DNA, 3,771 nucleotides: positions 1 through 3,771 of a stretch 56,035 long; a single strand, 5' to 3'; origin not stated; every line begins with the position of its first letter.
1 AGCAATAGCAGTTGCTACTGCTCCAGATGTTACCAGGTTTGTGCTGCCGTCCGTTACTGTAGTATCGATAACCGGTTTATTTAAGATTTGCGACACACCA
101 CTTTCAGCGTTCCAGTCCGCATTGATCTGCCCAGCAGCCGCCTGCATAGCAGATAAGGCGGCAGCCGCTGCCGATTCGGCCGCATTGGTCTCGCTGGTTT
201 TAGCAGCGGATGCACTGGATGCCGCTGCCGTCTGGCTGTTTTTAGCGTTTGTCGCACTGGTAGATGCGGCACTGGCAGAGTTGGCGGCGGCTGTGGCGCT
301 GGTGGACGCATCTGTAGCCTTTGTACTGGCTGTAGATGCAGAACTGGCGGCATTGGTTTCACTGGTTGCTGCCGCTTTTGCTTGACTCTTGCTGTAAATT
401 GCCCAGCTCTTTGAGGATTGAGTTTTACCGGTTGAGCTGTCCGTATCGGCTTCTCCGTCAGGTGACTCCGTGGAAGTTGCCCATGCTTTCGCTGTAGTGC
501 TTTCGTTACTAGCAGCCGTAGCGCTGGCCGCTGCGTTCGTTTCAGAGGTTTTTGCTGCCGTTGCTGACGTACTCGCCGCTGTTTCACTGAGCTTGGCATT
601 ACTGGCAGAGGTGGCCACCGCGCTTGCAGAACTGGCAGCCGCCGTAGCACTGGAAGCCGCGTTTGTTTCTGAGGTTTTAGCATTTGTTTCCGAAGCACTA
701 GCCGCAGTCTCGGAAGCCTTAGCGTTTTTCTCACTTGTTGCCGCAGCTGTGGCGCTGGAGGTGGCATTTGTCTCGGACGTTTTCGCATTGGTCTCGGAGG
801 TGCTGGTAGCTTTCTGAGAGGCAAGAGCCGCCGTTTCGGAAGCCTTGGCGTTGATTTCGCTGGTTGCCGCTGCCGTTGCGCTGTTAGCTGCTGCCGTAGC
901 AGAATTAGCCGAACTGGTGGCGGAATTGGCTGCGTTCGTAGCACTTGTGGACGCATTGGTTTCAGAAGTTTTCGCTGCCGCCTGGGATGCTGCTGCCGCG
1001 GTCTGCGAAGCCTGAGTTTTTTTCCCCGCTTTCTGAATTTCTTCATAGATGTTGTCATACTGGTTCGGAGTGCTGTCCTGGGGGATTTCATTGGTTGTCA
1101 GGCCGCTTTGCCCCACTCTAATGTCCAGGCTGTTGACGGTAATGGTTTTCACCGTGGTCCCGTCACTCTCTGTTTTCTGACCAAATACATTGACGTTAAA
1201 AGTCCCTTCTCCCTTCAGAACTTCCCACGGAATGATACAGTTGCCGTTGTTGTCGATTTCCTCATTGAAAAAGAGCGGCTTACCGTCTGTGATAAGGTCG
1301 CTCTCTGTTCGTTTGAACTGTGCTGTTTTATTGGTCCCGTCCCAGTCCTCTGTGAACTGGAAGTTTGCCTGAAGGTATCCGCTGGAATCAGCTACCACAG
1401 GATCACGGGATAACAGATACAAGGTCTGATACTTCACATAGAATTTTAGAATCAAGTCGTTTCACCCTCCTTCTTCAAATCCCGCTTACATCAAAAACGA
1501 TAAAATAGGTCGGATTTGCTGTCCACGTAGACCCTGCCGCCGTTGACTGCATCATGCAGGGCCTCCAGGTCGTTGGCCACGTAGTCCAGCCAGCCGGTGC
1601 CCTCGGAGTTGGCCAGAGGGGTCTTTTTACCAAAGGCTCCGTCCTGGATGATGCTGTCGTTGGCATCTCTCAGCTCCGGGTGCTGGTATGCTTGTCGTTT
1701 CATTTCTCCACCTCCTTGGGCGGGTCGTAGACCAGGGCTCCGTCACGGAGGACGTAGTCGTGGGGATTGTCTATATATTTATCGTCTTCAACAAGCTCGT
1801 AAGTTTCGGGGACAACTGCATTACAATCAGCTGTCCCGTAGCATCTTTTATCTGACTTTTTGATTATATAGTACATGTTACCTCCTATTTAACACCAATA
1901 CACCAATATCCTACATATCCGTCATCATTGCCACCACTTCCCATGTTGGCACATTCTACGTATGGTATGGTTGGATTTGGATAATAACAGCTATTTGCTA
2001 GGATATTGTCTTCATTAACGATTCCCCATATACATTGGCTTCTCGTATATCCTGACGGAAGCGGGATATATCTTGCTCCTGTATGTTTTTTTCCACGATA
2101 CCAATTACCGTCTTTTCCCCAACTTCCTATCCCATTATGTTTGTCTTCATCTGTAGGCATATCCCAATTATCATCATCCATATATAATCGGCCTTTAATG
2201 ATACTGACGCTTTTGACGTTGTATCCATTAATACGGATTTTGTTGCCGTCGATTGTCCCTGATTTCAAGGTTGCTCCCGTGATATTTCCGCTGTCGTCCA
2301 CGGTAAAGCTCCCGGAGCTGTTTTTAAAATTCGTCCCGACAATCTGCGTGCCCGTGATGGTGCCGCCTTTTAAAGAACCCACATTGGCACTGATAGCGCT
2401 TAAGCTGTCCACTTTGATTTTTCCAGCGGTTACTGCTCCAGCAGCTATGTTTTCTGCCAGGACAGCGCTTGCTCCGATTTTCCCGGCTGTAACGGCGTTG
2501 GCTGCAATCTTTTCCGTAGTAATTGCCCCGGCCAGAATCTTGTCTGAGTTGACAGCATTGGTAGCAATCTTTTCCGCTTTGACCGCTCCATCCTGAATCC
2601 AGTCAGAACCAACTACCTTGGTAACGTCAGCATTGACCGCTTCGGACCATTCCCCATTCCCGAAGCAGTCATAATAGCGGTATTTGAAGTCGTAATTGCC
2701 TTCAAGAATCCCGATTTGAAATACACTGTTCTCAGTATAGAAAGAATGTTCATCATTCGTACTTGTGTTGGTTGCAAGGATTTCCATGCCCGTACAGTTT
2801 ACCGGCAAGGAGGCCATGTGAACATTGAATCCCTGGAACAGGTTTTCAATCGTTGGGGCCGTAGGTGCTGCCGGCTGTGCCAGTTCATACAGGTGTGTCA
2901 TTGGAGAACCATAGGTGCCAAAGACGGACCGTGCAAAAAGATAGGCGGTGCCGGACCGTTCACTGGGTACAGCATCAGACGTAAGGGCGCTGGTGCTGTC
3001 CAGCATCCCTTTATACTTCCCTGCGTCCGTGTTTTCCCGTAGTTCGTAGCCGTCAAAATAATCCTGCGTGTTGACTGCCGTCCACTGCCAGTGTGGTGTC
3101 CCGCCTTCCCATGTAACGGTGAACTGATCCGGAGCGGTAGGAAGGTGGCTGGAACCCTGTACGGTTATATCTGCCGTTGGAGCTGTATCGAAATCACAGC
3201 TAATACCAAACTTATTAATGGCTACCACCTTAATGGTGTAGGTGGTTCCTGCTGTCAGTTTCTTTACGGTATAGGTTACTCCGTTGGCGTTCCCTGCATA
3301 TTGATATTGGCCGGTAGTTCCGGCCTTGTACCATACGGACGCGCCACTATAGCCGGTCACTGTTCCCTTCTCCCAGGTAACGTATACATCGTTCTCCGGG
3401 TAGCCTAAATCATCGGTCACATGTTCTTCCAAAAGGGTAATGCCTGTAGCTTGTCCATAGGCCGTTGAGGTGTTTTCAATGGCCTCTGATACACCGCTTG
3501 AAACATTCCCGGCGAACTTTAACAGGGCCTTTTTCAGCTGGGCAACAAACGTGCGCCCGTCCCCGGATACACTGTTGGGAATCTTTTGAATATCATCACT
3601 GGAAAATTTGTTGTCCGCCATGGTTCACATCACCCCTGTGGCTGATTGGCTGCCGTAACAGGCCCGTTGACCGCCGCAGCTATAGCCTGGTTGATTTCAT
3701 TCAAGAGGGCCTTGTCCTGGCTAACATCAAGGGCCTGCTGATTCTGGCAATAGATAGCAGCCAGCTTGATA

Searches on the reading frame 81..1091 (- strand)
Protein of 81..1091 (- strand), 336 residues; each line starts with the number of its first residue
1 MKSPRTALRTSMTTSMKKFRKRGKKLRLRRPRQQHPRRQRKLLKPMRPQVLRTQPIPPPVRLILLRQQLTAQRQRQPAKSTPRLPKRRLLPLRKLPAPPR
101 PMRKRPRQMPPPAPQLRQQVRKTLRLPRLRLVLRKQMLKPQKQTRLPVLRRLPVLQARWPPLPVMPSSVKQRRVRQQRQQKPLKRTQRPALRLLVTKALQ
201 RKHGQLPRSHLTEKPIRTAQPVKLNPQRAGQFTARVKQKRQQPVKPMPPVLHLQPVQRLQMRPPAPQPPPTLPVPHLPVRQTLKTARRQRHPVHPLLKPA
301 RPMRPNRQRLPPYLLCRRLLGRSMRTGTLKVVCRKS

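Call 10: search_protein_families(library=phrogs, proteins=[window:81-1091:-], max_evalue=0.001)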
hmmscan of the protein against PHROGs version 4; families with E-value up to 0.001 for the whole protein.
window:81-1091:- (336 aa): 0 families

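Call 40: search_protein_families(library=pfam, proteins=[window:81-1091:-], max_evalue=0.01)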
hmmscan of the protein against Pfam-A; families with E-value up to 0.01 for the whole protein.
window:81-1091:- (336 aa): 0 families

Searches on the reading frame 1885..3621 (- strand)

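Call 10: search_protein_families(library=phrogs, proteins=[window:1885-3621:-], max_evalue=0.001)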
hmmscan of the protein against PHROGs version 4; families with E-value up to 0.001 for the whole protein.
window:1885-3621:- (578 aa): 9 families
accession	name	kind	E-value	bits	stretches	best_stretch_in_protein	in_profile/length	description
phrog_26466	-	unknown function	1.5e-13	49.7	1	328-470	1800-1935/2337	-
phrog_32822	-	head and packaging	4.4e-11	42.2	1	336-443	958-1063/1548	virion structural protein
phrog_1101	-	tail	5.6e-09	35.4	1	354-424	1018-1089/1405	tail protein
phrog_21412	-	tail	2.6e-08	33.1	1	334-416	193-275/1452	tail fiber protein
phrog_892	-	tail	1.2e-07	31.7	1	305-410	306-413/782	tail fiber protein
phrog_7660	-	tail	1.1e-06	27.7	1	403-452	1065-1115/1656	tail fiber protein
phrog_7841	-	unknown function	2.4e-06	27.8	0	372-475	178-282/489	-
phrog_28766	-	tail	4.3e-05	23.1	1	337-490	131-290/472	tail fiber protein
phrog_13518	-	unknown function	0.0002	20.5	1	331-444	314-422/1230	-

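Call 40: search_protein_families(library=pfam, proteins=[window:1885-3621:-], max_evalue=0.01)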
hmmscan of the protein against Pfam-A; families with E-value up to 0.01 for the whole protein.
window:1885-3621:- (578 aa): 1 family
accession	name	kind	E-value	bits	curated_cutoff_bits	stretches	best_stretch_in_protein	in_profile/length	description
PF00041.27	fn3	-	5.9e-05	23.6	25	1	77-140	14-74/84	Fibronectin type III domain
